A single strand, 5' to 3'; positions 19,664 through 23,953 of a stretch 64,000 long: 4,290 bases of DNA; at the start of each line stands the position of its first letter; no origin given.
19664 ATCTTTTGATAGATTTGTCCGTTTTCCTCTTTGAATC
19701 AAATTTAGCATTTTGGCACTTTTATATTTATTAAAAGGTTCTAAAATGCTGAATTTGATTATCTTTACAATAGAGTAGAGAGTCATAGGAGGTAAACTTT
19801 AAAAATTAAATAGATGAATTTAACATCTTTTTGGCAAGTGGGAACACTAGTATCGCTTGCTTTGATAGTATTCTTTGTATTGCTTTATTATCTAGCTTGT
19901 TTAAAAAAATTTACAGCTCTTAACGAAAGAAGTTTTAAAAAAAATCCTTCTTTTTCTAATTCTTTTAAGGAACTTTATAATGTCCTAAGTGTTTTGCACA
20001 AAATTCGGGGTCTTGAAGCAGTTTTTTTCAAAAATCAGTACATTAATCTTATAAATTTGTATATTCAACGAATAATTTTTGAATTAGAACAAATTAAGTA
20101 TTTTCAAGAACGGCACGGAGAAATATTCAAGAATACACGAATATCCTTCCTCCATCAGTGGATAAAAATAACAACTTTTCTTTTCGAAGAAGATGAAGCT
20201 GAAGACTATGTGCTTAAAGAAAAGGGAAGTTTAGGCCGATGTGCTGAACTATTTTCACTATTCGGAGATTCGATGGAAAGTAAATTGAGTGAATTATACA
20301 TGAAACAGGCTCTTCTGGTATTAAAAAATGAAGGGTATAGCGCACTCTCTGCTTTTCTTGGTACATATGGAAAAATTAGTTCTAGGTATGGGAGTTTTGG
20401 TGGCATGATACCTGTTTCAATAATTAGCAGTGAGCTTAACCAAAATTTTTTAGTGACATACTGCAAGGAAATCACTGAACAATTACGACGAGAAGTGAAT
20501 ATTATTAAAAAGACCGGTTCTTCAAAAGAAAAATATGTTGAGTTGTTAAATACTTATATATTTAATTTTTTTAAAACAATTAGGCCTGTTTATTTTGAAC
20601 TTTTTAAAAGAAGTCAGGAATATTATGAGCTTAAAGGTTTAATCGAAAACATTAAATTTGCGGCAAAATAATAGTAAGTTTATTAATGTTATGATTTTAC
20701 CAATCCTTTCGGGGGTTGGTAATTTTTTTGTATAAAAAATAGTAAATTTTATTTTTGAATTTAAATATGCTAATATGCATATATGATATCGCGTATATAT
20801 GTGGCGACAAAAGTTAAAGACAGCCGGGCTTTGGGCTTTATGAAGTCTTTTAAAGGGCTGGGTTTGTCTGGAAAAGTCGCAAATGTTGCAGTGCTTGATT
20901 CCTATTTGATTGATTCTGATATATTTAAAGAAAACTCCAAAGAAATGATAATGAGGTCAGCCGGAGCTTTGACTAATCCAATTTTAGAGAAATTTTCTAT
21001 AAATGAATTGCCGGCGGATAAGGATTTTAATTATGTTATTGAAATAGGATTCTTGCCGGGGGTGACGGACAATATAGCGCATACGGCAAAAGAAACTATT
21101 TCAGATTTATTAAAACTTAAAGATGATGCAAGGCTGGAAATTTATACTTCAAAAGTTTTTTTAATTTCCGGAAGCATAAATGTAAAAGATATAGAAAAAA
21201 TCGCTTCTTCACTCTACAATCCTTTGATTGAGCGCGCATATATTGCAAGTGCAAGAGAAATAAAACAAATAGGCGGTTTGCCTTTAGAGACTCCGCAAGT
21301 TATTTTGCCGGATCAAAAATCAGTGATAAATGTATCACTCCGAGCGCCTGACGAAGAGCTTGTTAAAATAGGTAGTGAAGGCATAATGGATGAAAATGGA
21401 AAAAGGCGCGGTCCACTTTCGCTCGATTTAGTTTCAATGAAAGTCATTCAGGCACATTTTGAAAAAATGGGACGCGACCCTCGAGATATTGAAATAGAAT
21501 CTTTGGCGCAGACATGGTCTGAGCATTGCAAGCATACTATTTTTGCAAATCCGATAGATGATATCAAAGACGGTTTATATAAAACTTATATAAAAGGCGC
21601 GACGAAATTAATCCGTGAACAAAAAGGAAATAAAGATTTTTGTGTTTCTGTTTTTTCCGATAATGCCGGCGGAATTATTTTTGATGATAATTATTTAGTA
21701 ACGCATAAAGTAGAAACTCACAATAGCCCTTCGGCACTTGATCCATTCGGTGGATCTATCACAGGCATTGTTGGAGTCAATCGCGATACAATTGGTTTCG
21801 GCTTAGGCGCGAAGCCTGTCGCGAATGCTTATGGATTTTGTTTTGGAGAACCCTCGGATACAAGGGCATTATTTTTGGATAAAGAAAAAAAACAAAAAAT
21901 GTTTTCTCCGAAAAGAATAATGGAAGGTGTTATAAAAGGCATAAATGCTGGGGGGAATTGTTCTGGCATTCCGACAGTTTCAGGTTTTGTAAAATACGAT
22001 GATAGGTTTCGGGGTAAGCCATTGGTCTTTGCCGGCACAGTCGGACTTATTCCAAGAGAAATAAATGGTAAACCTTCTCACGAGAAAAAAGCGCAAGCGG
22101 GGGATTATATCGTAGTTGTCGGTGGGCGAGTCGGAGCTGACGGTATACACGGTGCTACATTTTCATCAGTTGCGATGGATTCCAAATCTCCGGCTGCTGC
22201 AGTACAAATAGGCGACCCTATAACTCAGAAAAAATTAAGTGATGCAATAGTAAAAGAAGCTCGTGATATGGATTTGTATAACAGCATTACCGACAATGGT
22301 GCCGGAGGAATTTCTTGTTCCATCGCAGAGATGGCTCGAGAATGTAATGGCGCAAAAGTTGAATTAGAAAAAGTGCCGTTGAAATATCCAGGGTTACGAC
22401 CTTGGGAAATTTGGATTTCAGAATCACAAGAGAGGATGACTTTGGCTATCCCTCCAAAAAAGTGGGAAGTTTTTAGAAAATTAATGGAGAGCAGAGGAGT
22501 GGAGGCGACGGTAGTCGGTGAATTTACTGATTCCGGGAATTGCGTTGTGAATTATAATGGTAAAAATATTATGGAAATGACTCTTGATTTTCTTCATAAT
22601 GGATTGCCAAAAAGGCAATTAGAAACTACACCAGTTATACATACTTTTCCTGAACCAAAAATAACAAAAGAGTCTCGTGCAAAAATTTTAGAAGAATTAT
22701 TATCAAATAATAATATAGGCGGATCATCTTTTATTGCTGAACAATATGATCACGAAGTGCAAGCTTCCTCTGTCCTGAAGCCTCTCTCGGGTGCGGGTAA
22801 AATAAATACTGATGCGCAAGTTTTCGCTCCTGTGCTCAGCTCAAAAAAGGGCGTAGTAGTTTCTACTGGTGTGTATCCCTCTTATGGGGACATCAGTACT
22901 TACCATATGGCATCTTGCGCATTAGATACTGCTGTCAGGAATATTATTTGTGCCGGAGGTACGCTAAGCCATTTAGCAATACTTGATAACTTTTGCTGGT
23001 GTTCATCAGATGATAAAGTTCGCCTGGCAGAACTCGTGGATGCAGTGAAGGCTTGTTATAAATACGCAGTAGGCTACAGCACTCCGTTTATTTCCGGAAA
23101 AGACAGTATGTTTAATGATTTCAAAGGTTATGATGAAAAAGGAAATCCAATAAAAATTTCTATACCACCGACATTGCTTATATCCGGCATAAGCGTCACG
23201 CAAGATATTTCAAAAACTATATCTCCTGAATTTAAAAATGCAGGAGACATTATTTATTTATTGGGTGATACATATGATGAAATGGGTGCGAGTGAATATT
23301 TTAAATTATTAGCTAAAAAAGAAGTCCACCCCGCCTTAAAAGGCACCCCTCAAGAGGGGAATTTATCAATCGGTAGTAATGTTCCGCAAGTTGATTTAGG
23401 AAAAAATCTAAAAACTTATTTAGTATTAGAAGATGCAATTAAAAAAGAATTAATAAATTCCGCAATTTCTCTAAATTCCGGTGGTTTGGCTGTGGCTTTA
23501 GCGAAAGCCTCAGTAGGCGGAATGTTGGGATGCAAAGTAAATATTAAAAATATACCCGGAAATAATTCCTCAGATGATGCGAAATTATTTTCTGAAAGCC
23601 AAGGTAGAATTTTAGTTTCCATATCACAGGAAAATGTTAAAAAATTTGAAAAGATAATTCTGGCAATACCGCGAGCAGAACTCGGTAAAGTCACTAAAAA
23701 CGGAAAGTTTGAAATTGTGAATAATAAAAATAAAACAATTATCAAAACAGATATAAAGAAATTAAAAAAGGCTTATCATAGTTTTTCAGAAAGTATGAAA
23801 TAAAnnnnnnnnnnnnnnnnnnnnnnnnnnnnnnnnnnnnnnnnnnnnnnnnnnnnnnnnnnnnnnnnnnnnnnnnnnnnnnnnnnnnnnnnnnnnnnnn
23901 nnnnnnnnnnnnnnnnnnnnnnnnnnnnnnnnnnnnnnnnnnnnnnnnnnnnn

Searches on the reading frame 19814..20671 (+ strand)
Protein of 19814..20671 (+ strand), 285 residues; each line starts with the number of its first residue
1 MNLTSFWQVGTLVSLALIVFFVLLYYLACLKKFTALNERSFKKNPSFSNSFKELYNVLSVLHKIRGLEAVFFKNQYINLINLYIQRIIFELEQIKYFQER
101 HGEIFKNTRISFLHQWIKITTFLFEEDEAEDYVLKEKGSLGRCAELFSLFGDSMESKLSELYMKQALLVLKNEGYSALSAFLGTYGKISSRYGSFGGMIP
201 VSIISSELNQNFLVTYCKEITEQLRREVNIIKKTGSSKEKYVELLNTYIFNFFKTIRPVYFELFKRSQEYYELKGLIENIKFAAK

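Call 44: search_protein_families(library=pfam, proteins=[window:19814-20671:+], max_evalue=0.00001)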
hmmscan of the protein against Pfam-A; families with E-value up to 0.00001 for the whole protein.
window:19814-20671:+ (285 aa): 0 families

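Call 82: search_protein_families(library=pfam, proteins=[window:19814-20671:+], max_evalue=5)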
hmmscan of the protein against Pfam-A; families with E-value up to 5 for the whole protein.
window:19814-20671:+ (285 aa): 2 families
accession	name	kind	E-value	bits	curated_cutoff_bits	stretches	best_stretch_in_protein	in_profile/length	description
PF09549.16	RE_Bpu10I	-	0.0081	16.2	25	1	197-250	133-186/218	Bpu10I restriction endonuclease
PF18008.6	Bac_RepA_C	-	0.23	12.4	25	1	218-253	54-86/95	Replication initiator protein A C-terminal domain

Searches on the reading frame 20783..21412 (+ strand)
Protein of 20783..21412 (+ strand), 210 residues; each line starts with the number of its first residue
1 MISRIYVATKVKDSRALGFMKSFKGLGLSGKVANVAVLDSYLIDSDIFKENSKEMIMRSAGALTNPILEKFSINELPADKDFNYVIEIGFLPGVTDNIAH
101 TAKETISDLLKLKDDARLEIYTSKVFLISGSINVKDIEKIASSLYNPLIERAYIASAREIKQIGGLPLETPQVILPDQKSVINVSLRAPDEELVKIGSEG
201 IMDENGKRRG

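Call 82: search_protein_families(library=pfam, proteins=[window:20783-21412:+], max_evalue=5)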
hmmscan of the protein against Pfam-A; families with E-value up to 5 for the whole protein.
window:20783-21412:+ (210 aa): 2 families
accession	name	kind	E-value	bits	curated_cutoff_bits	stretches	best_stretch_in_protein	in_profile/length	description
PF14162.11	YozD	-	0.0024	18.6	27.5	1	136-163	9-36/56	YozD-like protein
PF12768.13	Rax2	-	0.27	11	28.8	1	118-156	191-228/254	Rax2 C-terminal beta propeller domain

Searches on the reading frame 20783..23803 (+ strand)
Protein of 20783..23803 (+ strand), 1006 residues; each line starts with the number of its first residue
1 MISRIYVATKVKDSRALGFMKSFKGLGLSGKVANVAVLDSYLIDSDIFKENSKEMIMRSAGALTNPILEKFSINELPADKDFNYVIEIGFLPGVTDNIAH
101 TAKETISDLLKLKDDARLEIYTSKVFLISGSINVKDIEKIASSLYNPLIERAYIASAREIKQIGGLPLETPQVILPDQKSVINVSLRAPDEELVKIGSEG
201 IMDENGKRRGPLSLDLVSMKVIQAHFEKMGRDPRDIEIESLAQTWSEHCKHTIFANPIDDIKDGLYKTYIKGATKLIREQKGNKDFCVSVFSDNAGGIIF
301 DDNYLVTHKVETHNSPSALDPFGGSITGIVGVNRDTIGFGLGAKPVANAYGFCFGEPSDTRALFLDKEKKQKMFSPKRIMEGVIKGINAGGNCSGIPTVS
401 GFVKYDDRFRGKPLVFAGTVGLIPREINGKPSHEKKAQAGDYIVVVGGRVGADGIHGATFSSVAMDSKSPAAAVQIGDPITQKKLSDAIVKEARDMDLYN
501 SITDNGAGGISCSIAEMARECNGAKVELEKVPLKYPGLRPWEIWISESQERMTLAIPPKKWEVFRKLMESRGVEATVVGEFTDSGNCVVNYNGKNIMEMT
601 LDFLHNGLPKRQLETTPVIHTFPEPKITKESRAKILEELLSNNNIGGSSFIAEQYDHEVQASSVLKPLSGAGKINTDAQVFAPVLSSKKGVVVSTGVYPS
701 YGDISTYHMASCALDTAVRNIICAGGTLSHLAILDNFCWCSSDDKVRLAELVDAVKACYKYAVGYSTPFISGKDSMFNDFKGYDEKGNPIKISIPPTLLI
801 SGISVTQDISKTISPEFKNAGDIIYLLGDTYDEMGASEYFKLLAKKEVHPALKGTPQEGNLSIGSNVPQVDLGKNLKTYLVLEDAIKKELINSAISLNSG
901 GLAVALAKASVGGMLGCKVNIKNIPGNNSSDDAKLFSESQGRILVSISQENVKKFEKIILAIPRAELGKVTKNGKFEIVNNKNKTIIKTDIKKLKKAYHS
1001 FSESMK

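Call 8: search_protein_families(library=pfam, proteins=[window:20783-23803:+], max_evalue=0.01)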
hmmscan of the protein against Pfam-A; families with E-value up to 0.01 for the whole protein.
window:20783-23803:+ (1006 aa): 3 families
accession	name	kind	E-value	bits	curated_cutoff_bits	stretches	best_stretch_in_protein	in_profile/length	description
PF02769.27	AIRS_C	-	3.4e-42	144.7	23.1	2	438-590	1-154/156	AIR synthase related protein, C-terminal domain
PF00586.29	AIRS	-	1.8e-19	70.6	24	2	293-423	2-112/112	AIR synthase related protein, N-terminal domain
PF18072.6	FGAR-AT_linker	-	1.7e-13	51.3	26.6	1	208-251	6-49/50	Formylglycinamide ribonucleotide amidotransferase linker domain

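Call 9: search_protein_families(library=ncbifam, proteins=[window:20783-23803:+], max_evalue=0.01)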
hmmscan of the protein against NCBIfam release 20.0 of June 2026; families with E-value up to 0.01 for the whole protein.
window:20783-23803:+ (1006 aa): 9 families
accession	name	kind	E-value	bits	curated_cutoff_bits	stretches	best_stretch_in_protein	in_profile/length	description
TIGR01736.1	FGAM_synth_II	equivalog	4.5e-152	507.9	525.75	1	219-1003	6-715/718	phosphoribosylformylglycinamidine synthase subunit PurL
NF002290.1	PRK01213.1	equivalog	3.2e-145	485.1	648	1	226-1002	10-719/723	phosphoribosylformylglycinamidine synthase subunit PurL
TIGR01857.1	FGAM-synthase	equivalog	6.3e-90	302.3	1057.05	3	300-835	308-830/1239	phosphoribosylformylglycinamidine synthase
NF003672.0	PRK05297.1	equivalog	6.3e-86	289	783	1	211-1005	177-989/1290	phosphoribosylformylglycinamidine synthase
TIGR01735.1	FGAM_synt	equivalog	3.2e-68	230.3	1123.05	1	212-1004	178-1004/1307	phosphoribosylformylglycinamidine synthase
NF010690.0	PRK14090.1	equivalog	2.6e-65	220.9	1047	3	377-816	110-509/601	phosphoribosylformylglycinamidine synthase subunit PurL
TIGR03267.1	methan_mark_2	hypoth_equivalog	1.5e-07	30.8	365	1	378-590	109-304/323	methanogenesis marker 2 protein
TIGR01739.1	tegu_FGAM_synt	hypoth_equivalog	0.00012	20.1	716.1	1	719-1005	625-886/1206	herpesvirus tegument protein/v-FGAM-synthase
TIGR04049.1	AIR_rel_sll0787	hypoth_equivalog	0.0057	15.7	321.3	0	495-595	204-304/318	sll0787 family AIR synthase-like protein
